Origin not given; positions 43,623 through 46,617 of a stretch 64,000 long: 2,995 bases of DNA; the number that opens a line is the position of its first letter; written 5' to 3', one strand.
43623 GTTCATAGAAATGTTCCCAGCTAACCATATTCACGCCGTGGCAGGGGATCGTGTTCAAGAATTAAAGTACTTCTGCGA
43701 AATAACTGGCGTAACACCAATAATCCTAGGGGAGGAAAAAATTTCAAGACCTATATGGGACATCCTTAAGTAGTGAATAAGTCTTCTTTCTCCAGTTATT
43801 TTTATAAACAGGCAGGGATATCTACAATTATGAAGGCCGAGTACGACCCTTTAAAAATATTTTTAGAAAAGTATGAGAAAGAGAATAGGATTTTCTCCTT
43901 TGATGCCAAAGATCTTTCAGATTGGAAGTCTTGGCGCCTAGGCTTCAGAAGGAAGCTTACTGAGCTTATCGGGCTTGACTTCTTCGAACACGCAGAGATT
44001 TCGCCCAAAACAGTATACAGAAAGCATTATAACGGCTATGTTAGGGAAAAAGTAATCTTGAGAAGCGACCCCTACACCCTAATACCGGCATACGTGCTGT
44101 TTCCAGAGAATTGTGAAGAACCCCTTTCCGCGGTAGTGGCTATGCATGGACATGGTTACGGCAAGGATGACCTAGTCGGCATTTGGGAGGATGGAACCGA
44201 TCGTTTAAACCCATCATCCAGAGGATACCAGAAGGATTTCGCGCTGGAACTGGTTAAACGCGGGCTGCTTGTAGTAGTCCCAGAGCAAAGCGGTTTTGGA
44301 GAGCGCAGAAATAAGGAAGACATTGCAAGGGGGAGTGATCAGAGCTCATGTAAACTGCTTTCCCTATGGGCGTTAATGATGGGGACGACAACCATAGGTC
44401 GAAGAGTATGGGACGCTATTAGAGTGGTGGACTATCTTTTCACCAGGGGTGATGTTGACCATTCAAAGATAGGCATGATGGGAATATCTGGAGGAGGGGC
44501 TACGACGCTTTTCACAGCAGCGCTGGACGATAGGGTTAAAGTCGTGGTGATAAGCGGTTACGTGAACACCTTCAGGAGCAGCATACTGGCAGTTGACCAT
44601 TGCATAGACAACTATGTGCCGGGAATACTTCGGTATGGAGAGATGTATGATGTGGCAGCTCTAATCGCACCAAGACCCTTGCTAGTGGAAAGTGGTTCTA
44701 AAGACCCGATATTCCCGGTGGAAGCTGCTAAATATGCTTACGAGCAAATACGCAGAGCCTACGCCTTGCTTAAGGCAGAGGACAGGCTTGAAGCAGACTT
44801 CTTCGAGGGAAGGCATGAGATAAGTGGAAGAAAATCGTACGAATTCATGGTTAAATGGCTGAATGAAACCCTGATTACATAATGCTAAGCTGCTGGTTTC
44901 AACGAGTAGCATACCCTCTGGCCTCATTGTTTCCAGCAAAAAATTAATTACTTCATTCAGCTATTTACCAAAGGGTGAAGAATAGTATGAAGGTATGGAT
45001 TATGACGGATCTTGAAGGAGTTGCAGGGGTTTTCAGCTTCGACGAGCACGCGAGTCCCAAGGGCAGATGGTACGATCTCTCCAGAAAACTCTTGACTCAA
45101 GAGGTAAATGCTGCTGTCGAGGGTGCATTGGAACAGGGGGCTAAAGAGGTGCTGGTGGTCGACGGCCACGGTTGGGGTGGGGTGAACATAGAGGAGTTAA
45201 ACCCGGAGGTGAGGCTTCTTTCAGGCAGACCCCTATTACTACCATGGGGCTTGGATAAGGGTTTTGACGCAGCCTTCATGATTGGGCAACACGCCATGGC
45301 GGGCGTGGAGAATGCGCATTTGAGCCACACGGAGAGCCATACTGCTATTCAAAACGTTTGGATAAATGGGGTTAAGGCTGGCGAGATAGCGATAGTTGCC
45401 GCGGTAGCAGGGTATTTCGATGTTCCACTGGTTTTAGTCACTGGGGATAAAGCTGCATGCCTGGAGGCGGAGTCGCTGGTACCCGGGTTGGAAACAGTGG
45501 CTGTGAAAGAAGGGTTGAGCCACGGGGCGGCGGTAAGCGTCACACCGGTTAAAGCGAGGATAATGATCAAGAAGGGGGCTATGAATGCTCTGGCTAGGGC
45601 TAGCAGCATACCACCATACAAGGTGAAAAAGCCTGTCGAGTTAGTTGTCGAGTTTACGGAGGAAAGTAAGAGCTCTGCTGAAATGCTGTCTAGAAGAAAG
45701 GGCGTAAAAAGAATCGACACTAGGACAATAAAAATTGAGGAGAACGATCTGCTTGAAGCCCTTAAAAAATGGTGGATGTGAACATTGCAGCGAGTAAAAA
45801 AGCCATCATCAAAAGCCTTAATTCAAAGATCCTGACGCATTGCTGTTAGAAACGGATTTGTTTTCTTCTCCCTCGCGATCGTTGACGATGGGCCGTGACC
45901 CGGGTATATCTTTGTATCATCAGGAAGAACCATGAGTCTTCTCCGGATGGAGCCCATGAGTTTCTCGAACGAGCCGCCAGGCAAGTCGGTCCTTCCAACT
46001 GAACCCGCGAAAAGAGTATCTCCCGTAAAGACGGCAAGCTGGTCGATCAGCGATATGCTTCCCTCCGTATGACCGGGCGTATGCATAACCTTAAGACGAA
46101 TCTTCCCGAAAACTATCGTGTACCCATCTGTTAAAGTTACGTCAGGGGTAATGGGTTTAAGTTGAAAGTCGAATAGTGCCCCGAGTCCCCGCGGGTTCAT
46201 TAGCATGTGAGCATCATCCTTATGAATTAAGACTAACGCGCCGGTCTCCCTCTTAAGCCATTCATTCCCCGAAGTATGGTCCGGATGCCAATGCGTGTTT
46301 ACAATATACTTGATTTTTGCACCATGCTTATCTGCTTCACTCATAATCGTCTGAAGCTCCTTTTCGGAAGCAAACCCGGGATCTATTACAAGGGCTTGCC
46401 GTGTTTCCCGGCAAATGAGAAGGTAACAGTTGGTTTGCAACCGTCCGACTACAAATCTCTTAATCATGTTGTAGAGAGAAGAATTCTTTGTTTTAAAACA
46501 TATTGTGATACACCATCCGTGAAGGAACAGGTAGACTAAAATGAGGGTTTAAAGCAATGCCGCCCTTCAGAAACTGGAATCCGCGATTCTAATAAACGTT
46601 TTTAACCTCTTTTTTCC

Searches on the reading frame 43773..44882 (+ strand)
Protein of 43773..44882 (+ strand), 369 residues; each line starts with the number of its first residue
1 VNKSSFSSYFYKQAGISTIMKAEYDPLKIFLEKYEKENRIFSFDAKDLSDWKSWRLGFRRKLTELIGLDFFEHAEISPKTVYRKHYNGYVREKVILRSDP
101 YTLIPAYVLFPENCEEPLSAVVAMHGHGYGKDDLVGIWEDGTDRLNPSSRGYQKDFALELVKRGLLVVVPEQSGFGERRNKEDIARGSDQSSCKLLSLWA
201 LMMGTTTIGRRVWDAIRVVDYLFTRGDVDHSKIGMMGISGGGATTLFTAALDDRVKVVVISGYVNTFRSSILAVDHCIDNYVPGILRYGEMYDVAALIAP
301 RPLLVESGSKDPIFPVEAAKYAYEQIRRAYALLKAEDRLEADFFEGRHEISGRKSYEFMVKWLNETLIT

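Call 60: search_protein_families(library=pfam, proteins=[window:43773-44882:+], max_evalue=0.00001)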
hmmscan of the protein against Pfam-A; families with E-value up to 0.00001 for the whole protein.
window:43773-44882:+ (369 aa): 4 families
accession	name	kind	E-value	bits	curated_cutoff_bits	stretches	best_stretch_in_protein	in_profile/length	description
PF12715.13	Abhydrolase_7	-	2.6e-20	73.5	21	1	48-316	45-321/388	Abhydrolase family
PF22244.2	GCE_fung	-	9.7e-07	29.3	27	0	181-259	50-133/231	Glucuronyl esterase, fungi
PF00326.27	Peptidase_S9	-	1.1e-06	28.8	22.6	1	210-365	43-208/213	Prolyl oligopeptidase family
PF05448.18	AXE1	-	2e-06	27.3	21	0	206-268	150-214/321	Acetyl xylan esterase (AXE1)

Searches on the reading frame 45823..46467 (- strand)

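Call 60: search_protein_families(library=pfam, proteins=[window:45823-46467:-], max_evalue=0.00001)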
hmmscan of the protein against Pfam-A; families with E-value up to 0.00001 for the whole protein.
window:45823-46467:- (214 aa): 2 families
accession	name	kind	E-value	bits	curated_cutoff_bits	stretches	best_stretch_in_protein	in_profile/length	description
PF00753.33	Lactamase_B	-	1.8e-35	123.1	22.7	1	8-191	2-196/196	Metallo-beta-lactamase superfamily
PF19583.5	ODP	-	5.9e-07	30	27.2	1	10-157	1-141/194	ODP family beta lactamase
